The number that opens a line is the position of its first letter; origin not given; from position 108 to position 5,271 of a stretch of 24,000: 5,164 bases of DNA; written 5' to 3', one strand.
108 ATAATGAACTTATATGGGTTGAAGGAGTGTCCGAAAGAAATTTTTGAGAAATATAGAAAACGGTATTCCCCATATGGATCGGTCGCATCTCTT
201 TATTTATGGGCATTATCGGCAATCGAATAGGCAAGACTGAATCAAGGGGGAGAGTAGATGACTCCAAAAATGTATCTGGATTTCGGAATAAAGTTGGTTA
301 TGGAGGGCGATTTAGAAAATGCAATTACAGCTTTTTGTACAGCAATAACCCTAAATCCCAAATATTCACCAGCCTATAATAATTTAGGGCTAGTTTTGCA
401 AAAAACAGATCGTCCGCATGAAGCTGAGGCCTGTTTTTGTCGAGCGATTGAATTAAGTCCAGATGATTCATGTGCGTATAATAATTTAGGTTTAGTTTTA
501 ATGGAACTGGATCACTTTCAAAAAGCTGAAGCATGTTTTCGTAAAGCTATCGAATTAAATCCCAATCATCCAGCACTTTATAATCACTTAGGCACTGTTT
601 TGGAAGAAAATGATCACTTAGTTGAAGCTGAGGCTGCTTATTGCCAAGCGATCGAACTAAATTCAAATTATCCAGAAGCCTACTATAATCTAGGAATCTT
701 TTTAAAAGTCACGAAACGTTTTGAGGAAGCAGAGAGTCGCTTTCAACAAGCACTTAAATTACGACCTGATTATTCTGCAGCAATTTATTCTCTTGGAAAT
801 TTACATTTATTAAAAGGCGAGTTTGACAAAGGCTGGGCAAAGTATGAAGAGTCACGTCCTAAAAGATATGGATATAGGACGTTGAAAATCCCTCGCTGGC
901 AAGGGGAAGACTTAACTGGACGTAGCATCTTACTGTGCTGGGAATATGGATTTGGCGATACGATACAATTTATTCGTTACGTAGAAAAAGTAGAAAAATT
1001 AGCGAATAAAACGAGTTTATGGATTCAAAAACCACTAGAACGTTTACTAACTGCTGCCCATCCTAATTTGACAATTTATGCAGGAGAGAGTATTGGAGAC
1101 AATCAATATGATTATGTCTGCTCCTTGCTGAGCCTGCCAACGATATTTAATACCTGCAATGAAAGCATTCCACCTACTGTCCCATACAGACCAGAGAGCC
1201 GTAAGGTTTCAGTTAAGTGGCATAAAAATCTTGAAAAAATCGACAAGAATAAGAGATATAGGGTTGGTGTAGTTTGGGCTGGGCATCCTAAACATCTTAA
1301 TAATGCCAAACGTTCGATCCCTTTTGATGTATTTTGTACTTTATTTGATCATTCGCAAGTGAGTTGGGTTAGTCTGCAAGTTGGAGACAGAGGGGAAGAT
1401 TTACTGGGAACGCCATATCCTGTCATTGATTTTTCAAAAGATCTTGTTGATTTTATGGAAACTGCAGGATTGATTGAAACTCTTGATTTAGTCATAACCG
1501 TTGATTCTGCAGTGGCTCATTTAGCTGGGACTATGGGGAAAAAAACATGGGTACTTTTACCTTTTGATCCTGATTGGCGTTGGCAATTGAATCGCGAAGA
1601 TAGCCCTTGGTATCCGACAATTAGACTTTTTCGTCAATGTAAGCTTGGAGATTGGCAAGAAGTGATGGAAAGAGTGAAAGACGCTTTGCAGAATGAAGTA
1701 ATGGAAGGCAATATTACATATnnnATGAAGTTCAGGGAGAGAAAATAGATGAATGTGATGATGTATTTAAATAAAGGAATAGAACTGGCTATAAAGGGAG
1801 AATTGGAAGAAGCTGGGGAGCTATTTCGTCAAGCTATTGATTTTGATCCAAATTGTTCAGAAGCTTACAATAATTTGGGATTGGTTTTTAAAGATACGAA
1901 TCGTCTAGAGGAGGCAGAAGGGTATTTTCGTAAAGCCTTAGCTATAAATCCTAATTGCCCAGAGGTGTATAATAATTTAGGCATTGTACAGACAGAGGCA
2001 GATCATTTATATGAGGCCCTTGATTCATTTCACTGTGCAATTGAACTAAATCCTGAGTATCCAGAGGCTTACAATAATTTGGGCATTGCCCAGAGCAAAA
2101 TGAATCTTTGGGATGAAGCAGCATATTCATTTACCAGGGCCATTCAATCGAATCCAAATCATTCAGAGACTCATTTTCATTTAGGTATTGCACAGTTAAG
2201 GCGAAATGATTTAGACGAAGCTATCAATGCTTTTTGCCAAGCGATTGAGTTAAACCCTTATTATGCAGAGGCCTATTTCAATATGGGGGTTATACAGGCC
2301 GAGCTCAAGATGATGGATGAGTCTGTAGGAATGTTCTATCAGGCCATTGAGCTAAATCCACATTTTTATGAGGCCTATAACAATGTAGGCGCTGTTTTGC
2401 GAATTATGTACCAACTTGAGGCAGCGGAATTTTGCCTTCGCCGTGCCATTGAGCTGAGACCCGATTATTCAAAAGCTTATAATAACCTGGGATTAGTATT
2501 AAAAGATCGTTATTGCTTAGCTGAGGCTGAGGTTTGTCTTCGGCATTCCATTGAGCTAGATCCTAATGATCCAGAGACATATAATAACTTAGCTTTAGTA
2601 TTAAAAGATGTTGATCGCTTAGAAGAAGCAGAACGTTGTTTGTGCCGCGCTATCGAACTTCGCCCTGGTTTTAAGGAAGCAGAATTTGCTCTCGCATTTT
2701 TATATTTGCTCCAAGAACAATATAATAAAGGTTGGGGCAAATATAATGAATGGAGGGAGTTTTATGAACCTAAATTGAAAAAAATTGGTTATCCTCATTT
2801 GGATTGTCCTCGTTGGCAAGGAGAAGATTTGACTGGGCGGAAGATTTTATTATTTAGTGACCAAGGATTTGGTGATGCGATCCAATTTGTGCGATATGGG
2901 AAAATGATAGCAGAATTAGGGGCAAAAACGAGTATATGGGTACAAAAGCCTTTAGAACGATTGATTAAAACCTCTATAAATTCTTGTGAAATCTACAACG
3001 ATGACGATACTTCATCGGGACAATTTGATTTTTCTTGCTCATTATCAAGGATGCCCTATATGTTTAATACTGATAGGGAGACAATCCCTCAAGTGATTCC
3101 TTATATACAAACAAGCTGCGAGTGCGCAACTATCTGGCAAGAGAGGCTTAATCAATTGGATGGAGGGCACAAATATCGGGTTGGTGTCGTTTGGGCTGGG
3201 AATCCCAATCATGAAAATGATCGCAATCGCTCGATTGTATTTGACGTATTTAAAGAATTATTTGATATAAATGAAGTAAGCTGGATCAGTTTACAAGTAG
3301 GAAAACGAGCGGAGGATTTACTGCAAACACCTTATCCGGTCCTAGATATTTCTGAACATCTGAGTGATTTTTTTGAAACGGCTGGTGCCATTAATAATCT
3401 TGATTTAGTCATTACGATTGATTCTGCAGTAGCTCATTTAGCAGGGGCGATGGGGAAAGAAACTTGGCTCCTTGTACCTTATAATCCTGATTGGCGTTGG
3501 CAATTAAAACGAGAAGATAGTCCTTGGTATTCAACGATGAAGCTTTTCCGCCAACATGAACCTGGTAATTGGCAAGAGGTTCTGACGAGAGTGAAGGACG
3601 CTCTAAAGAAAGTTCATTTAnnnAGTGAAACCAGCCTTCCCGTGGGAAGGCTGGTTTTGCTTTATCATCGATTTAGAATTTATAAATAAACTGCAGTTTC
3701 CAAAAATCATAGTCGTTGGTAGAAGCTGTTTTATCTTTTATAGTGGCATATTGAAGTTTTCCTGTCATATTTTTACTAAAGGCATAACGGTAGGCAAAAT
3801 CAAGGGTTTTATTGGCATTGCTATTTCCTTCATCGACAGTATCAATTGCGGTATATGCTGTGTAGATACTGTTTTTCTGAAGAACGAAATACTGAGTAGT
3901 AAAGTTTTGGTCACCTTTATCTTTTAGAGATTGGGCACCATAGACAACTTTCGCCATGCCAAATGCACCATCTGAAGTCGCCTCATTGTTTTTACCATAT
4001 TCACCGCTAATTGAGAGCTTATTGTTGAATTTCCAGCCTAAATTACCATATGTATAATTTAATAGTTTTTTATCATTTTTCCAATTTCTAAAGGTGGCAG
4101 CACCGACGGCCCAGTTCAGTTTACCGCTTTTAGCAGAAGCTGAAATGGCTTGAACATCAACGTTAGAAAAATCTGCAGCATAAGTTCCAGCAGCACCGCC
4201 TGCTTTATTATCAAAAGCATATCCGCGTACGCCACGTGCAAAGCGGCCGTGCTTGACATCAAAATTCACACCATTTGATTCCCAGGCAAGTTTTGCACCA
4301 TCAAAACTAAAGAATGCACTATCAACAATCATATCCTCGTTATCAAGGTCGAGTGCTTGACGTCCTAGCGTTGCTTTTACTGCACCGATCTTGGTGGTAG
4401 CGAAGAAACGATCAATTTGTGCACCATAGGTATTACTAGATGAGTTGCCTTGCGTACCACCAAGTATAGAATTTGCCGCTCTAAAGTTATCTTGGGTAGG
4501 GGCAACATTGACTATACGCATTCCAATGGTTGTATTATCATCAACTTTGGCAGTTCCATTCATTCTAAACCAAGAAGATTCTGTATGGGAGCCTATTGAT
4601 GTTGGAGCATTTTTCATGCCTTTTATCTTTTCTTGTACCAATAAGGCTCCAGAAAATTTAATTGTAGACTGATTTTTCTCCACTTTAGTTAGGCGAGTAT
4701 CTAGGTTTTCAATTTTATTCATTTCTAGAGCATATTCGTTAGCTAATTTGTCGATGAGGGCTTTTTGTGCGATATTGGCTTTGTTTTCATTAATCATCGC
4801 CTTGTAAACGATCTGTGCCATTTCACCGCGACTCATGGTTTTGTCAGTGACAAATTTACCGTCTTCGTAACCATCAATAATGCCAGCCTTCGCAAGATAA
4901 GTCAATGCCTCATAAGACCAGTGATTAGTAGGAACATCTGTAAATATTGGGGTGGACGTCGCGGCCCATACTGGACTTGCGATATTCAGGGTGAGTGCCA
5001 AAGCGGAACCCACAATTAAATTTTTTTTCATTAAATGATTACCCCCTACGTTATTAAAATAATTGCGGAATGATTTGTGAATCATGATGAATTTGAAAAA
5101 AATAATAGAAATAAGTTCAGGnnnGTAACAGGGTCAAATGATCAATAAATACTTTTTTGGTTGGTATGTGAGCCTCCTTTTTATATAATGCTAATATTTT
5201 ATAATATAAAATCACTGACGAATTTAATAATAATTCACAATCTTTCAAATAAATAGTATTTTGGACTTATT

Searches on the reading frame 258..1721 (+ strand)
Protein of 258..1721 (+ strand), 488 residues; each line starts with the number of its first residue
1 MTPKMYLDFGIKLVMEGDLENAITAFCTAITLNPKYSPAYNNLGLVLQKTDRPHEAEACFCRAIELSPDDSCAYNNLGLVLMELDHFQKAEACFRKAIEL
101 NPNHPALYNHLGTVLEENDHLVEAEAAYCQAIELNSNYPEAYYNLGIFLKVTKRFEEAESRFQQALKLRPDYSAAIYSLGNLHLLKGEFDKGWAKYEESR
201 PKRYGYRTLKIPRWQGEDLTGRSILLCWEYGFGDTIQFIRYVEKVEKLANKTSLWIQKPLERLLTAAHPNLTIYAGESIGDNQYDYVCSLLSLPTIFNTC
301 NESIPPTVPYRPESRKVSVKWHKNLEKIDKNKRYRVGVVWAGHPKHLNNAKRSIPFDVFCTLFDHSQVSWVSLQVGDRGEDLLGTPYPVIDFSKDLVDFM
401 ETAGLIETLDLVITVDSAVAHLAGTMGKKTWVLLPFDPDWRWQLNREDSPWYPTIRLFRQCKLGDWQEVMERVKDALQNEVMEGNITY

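Call 16: search_protein_families(library=pfam, proteins=[window:258-1721:+], max_evalue=0.0001)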
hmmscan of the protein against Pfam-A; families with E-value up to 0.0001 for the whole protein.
window:258-1721:+ (488 aa): 18 families
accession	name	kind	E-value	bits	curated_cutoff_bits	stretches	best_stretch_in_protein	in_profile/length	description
PF00515.34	TPR_1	-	3.9e-33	112.3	27.8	3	73-104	3-34/34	Tetratricopeptide repeat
PF13414.12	TPR_11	-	1e-32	112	26.8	2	16-50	7-41/42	TPR repeat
PF13431.12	TPR_17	-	2.6e-32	108.8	24.4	1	93-125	1-33/34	Tetratricopeptide repeat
PF13181.12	TPR_8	-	7.8e-32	107.1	25.7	2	73-104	3-34/34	Tetratricopeptide repeat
PF07719.23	TPR_2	-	2.5e-29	99.4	27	2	73-104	3-34/34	Tetratricopeptide repeat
PF13424.12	TPR_12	-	3.4e-21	75.6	30.1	1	71-134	3-74/77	Tetratricopeptide repeat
PF13432.12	TPR_16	-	4.4e-18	65.8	32.7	1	77-137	3-63/65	Tetratricopeptide repeat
PF14559.12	TPR_19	-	5.1e-18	65.6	25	0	153-191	5-43/68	Tetratricopeptide repeat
PF13428.12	TPR_14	-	2.5e-16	59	23.5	0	76-112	6-42/44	Tetratricopeptide repeat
PF13374.12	TPR_10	-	1.3e-13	50.9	27.5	0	73-100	4-31/42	Tetratricopeptide repeat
PF13371.12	TPR_9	-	3.5e-10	40.2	35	0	64-105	22-63/73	Tetratricopeptide repeat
PF13176.12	TPR_7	-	5.9e-10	38.9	27.9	0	73-105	1-35/36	Tetratricopeptide repeat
PF23914.1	TPR_CcmH_CycH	-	2.6e-07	31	42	1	67-171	46-153/158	Cytochrome c-type biogenesis protein H TPR domain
PF01239.28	PPTA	-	7e-07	29.1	29.5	0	92-116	6-30/32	Protein prenyltransferase alpha subunit repeat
PF25063.1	ARM_TT21_C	-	6.9e-06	26.5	35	0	80-173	104-198/209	Tetratricopeptide repeat protein 21 C-terminal ARM domain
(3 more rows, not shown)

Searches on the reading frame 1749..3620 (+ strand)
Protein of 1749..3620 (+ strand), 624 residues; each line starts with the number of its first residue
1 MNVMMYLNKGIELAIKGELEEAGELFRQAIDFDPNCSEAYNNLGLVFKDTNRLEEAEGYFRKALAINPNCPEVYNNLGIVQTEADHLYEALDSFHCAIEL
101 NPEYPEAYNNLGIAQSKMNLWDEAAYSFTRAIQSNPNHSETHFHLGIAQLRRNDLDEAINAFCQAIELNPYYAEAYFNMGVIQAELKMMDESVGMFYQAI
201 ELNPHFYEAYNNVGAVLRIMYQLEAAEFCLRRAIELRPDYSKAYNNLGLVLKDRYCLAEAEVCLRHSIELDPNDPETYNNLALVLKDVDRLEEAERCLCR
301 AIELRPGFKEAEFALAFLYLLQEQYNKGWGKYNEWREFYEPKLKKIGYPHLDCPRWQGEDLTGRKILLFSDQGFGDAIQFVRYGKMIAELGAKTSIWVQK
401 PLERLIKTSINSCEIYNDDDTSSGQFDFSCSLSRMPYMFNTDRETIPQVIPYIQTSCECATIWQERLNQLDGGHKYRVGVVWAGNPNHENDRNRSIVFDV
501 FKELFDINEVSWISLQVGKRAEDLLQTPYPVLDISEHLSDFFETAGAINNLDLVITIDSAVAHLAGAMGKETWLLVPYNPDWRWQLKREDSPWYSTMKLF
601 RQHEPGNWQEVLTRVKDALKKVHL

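Call 16: search_protein_families(library=pfam, proteins=[window:1749-3620:+], max_evalue=0.0001)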
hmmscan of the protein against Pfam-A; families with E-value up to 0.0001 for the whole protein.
window:1749-3620:+ (624 aa): 20 families
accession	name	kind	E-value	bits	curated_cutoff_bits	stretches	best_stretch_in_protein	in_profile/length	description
PF00515.34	TPR_1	-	5.1e-58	191.1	27.8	4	38-70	2-34/34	Tetratricopeptide repeat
PF13431.12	TPR_17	-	2.2e-50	165.2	24.4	1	263-295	1-33/34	Tetratricopeptide repeat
PF13414.12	TPR_11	-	3.3e-50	168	26.8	3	152-185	7-40/42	TPR repeat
PF07719.23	TPR_2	-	8.3e-45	147.7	27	1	38-70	2-34/34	Tetratricopeptide repeat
PF13181.12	TPR_8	-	3.4e-41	136.3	25.7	1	38-70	2-34/34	Tetratricopeptide repeat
PF13424.12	TPR_12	-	8.7e-27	93.6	30.1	2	11-66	11-74/77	Tetratricopeptide repeat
PF13432.12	TPR_16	-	9.4e-24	83.9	32.7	3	111-172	3-64/65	Tetratricopeptide repeat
PF14559.12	TPR_19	-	2.3e-22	79.5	25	1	16-74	4-62/68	Tetratricopeptide repeat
PF13428.12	TPR_14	-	3.6e-21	73.9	23.5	0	39-78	3-42/44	Tetratricopeptide repeat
PF13374.12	TPR_10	-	1.3e-15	57.2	27.5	1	39-66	4-31/42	Tetratricopeptide repeat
PF13176.12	TPR_7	-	9.2e-14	50.7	27.9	0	39-69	1-31/36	Tetratricopeptide repeat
PF13371.12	TPR_9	-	1e-12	48.3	35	0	256-312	10-66/73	Tetratricopeptide repeat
PF23914.1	TPR_CcmH_CycH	-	8.9e-12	45.6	42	0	61-168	40-150/158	Cytochrome c-type biogenesis protein H TPR domain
PF13174.12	TPR_6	-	4e-10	40.1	26.3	0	174-204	1-31/33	Tetratricopeptide repeat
PF25063.1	ARM_TT21_C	-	1.3e-08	35.4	35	0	16-105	108-198/209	Tetratricopeptide repeat protein 21 C-terminal ARM domain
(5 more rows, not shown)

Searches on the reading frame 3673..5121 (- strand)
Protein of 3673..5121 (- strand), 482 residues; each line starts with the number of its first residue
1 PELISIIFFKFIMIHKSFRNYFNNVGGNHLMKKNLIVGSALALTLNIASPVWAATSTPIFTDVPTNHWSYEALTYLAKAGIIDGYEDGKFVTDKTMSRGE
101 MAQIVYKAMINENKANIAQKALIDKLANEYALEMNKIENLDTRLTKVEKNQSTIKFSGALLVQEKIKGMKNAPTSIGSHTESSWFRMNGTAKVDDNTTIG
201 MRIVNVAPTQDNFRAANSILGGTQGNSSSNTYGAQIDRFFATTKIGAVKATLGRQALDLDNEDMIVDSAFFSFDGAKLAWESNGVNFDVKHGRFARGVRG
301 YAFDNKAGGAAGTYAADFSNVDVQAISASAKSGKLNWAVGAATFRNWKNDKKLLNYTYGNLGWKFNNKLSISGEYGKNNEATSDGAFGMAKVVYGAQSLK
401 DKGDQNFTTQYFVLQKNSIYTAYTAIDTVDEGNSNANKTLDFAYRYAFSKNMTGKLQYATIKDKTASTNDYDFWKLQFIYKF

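Call 16: search_protein_families(library=pfam, proteins=[window:3673-5121:-], max_evalue=0.0001)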
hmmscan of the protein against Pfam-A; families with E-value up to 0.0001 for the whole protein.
window:3673-5121:- (482 aa): 1 family
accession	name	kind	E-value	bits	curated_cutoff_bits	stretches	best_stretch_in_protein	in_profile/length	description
PF00395.25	SLH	-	1.1e-12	48.1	20.8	1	60-102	2-44/44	S-layer homology domain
